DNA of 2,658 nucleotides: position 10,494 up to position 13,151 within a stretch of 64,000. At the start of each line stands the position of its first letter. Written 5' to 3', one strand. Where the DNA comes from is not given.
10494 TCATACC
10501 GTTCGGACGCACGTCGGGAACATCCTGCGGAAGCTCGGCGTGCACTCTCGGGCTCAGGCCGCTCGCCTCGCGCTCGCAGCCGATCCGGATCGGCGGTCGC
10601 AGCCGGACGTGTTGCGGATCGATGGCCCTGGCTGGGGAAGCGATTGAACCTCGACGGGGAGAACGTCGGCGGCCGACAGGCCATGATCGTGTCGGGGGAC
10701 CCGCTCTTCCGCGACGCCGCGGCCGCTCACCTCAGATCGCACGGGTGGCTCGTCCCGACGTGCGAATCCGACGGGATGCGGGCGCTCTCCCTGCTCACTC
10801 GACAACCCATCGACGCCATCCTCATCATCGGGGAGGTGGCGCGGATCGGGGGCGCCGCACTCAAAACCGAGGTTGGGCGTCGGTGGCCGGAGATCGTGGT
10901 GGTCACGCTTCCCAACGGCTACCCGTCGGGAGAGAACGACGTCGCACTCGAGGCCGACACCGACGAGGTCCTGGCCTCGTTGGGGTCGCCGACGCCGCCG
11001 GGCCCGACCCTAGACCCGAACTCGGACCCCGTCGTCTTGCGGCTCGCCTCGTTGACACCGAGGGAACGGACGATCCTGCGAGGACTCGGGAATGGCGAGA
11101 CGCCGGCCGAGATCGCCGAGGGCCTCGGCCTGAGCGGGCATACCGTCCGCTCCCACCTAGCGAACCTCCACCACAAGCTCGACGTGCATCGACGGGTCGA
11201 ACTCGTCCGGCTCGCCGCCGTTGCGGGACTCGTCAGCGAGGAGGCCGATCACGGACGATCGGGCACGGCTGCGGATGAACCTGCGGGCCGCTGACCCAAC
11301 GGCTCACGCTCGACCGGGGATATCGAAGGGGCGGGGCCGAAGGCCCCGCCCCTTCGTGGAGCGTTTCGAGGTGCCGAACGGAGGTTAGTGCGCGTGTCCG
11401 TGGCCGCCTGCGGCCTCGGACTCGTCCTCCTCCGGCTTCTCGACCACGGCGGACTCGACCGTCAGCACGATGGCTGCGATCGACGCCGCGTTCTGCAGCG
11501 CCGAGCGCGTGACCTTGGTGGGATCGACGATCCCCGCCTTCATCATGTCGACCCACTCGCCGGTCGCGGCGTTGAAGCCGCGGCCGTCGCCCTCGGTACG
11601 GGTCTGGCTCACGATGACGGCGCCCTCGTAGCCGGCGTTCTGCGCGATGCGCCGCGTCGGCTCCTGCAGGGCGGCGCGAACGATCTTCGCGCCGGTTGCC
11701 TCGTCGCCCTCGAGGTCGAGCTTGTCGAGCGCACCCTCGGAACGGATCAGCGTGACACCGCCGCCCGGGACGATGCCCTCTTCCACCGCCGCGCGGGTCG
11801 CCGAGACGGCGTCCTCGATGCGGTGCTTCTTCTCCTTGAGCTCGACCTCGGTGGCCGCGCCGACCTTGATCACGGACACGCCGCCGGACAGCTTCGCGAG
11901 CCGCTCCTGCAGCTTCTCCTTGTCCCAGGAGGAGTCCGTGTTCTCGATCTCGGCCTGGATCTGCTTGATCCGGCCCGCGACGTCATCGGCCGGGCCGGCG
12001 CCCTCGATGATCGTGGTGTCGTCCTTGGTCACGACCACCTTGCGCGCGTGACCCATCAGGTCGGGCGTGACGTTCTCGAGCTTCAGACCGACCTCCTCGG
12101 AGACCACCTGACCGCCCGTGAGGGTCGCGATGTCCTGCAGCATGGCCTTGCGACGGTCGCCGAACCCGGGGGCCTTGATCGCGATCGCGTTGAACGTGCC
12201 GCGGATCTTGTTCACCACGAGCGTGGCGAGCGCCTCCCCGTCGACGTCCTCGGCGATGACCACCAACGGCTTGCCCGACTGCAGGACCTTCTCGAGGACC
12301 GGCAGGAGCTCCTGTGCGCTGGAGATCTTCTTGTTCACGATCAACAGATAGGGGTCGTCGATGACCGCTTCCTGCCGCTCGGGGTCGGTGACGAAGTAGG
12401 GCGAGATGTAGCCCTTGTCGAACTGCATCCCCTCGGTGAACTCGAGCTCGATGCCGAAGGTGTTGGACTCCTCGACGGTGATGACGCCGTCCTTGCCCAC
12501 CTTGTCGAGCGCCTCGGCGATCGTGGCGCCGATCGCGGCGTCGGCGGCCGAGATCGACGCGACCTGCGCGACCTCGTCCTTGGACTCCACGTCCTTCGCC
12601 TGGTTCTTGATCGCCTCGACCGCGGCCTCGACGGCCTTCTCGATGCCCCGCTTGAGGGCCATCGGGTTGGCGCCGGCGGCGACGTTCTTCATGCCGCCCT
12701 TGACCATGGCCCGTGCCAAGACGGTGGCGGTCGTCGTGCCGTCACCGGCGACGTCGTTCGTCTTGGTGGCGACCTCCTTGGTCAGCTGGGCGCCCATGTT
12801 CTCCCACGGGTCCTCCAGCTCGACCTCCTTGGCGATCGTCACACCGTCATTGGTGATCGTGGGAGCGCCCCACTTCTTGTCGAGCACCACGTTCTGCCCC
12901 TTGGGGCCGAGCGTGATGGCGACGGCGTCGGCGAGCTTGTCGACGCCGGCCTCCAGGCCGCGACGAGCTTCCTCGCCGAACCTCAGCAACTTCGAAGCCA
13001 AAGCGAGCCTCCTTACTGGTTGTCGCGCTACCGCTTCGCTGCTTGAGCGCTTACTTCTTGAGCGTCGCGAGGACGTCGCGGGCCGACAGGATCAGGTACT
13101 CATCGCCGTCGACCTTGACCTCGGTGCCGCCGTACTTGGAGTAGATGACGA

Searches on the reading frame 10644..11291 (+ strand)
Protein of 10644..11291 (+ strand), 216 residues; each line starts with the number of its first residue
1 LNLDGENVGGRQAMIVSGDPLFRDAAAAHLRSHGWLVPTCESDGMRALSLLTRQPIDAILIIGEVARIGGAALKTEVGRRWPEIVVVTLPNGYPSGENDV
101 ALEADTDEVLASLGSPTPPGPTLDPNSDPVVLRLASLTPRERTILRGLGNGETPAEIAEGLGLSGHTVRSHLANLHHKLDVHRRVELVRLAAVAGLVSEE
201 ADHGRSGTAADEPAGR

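Call 48: search_protein_families(library=ncbifam, proteins=[window:10644-11291:+], max_evalue=0.01)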
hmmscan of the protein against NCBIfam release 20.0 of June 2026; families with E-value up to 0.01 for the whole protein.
window:10644-11291:+ (216 aa): 27 families (the best 25 are shown)
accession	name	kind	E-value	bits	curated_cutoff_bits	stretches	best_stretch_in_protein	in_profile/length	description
NF011896.0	PRK15369.1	equivalog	4.5e-11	42.8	242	1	136-194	149-207/211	two component system response regulator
NF047785.1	respo_reg_MadR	equivalog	5.4e-10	39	300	1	135-197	147-209/209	MadR family response regulator transcription factor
NF006900.1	PRK09390.1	equivalog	3.6e-09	36.5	255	1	126-195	132-201/203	response regulator FixJ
NF007403.0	PRK09935.1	equivalog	6.6e-09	35.7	271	1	135-194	148-207/210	fimbria biosynthesis transcriptional regulator FimZ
NF007505.1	PRK10100.1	equivalog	8.1e-09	35.4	250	1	134-189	142-197/204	biofilm master transcriptional regulator CsgD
TIGR03020.2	EpsA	equivalog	9.3e-09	35.3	170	1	134-188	188-242/247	XrtB/PEP-CTERM-associated transcriptional regulator EpsA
NF052445.1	RespRegMctR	equivalog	5.6e-08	32.4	300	1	135-195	143-203/205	two-component system response regulator MctR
NF007685.0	PRK10360.1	equivalog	9.4e-08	32.1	258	1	133-189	134-190/196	response regulator transcription factor UhpA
NF052366.1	photon_PedR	equivalog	1.7e-07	31.3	120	1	136-197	2-63/74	photosynthetic electron transport-dependent transcriptional regulator PedR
NF007018.1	PRK09483.1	equivalog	2.6e-07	30.5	280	1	134-200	146-212/217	UvrY/SirA/GacA family response regulator transcription factor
NF007708.0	PRK10403.1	equivalog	3.8e-07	29.8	343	1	135-186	152-203/215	nitrate/nitrite response regulator protein NarP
TIGR03541.1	reg_near_HchA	equivalog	6.4e-07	29.1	215.6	1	134-195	169-230/232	PA1136 family autoinducer-binding transcriptional regulator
NF007935.0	PRK10651.1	equivalog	1.8e-06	27.3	250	1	133-187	152-206/216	two-component system response regulator NarL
NF003420.0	PRK04841.1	equivalog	2.4e-06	25.9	537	1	129-191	831-893/903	HTH-type transcriptional regulator MalT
NF041232.1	BagY_FevT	exception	8.9e-06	24.8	700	1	129-188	289-348/367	LuxR family transcriptional regulator BagY/FevT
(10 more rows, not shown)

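Call 49: search_protein_families(library=pfam, proteins=[window:10644-11291:+], max_evalue=0.01)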
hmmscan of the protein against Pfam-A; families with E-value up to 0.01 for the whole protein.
window:10644-11291:+ (216 aa): 5 families
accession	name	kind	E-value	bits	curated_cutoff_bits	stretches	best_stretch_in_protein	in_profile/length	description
PF00196.25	GerE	-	2e-16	59.8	23.5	1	136-191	2-57/57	Bacterial regulatory proteins, luxR family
PF04545.22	Sigma70_r4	-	1.4e-05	25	24.1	1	134-173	2-42/50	Sigma-70, region 4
PF08281.18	Sigma70_r4_2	-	6.8e-05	22.9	25.7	1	132-173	6-48/54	Sigma-70, region 4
PF12840.13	HTH_20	-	0.0006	20.2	27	1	144-175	9-42/51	Helix-turn-helix domain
PF12802.13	MarR_2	-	0.0079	16.8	27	0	137-176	3-45/61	MarR family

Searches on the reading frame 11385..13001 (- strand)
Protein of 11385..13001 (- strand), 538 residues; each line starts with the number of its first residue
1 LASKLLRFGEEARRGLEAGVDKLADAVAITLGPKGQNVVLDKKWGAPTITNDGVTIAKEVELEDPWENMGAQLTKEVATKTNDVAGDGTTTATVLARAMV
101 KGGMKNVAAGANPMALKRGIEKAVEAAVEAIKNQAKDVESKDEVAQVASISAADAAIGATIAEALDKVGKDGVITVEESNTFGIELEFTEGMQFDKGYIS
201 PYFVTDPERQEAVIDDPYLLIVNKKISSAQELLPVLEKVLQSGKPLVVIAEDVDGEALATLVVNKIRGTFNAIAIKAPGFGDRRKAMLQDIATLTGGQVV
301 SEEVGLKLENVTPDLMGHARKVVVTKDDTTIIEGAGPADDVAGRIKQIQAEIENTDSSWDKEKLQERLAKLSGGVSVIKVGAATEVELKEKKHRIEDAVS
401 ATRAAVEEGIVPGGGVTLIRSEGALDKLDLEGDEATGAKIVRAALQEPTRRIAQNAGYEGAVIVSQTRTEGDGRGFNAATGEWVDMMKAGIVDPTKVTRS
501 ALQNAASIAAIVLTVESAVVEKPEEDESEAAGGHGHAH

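Call 105: search_protein_families(library=ncbifam, alignment_id=A7, max_evalue=1e-10)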
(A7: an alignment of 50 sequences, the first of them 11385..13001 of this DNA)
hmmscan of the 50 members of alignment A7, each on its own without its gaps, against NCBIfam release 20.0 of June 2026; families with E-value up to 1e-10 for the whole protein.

A. member 1, window:11385-13001:- (538 aa): 19 families
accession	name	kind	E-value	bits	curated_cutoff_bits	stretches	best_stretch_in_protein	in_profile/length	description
NF000592.1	PRK00013.1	subfamily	1.3e-249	829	397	1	4-523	2-524/524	chaperonin GroEL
NF009488.0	PRK12850.1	subfamily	2.4e-249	828.4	475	1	1-533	1-535/544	chaperonin GroEL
NF009489.0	PRK12851.1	subfamily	5.2e-249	827.1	464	1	1-530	1-532/541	chaperonin GroEL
TIGR02348.1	GroEL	equivalog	2.9e-245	814.7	582.1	1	3-525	1-526/526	chaperonin GroEL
NF009487.0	PRK12849.1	subfamily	3.5e-243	807.8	352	1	3-534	2-535/543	chaperonin GroEL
NF010704.0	PRK14104.1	subfamily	9.2e-208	690.9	1041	1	1-532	1-535/546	chaperonin GroEL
NF038369.1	GroEL3_Chlamy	exception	3.2e-73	247.1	600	1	11-514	11-501/506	variant chaperonin GroEL3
NF038370.1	GroEL2_Chlamy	exception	5.9e-54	183.6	600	1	26-515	25-515/533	variant chaperonin GroEL2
NF041082.2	thermosome_alpha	equivalog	4.7e-30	104.9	450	1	18-180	24-183/519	thermosome subunit alpha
NF041083.2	thermosome_beta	equivalog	5e-30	105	400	1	18-180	24-183/520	thermosome subunit beta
TIGR02339.1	thermosome_arch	subfamily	6.7e-29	101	671.1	1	20-176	25-179/521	thermosome subunit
TIGR02345.1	chap_CCT_eta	equivalog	5.8e-25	87.6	669.2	1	20-153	27-156/523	T-complex protein 1 subunit eta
TIGR02342.1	chap_CCT_delta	equivalog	1.2e-24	86.7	695.35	1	22-180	20-175/517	T-complex protein 1 subunit delta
TIGR02347.1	chap_CCT_zeta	equivalog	8.4e-22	77.4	587.15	1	22-195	27-197/531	T-complex protein 1 subunit zeta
TIGR02341.1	chap_CCT_beta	equivalog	1.5e-20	73.4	522.15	1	9-143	12-144/519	T-complex protein 1 subunit beta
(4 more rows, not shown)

B. families by the number of members that match (of 50 scanned): 190 families (the first 25 are shown)
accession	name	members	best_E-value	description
NF011728.1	PRK15181.1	2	1.1e-53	Vi polysaccharide biosynthesis UDP-N-acetylglucosaminuronic acid C-4 epimerase TviC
TIGR04180.1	EDH_00030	2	2.2e-51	NAD-dependent 4,6-dehydratase LegB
TIGR01179.1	galE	2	3.4e-46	UDP-glucose 4-epimerase GalE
TIGR01181.1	dTDP_gluc_dehyt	2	6.5e-43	dTDP-glucose 4,6-dehydratase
NF035926.1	scyF_NHL_VPEP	2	5.6e-31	scytonemin biosynthesis PEP-CTERM protein ScyF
TIGR02197.1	heptose_epim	2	6.9e-31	ADP-glyceromanno-heptose 6-epimerase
NF007490.0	PRK10084.1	2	5.7e-28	dTDP-glucose 4,6-dehydratase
NF007956.0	PRK10675.1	2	4.4e-26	UDP-glucose 4-epimerase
NF033788.1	HTH_metalloreg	2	5.3e-26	metalloregulator ArsR/SmtB family transcription factor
NF007582.0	PRK10217.1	2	8.2e-26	dTDP-glucose 4,6-dehydratase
NF041413.1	ArsR_Rv2640c_fam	2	3.6e-25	Rv2640c family ArsR-like transcriptional regulator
NF047922.1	GDPFucSynFcl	2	1.2e-21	GDP-L-fucose synthase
NF008872.0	PRK11908.1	2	3.8e-18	bifunctional UDP-4-keto-pentose/UDP-xylose synthase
TIGR01472.1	gmd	2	3.1e-17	GDP-mannose 4,6-dehydratase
TIGR02622.1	CDP_4_6_dhtase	2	4.3e-17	CDP-glucose 4,6-dehydratase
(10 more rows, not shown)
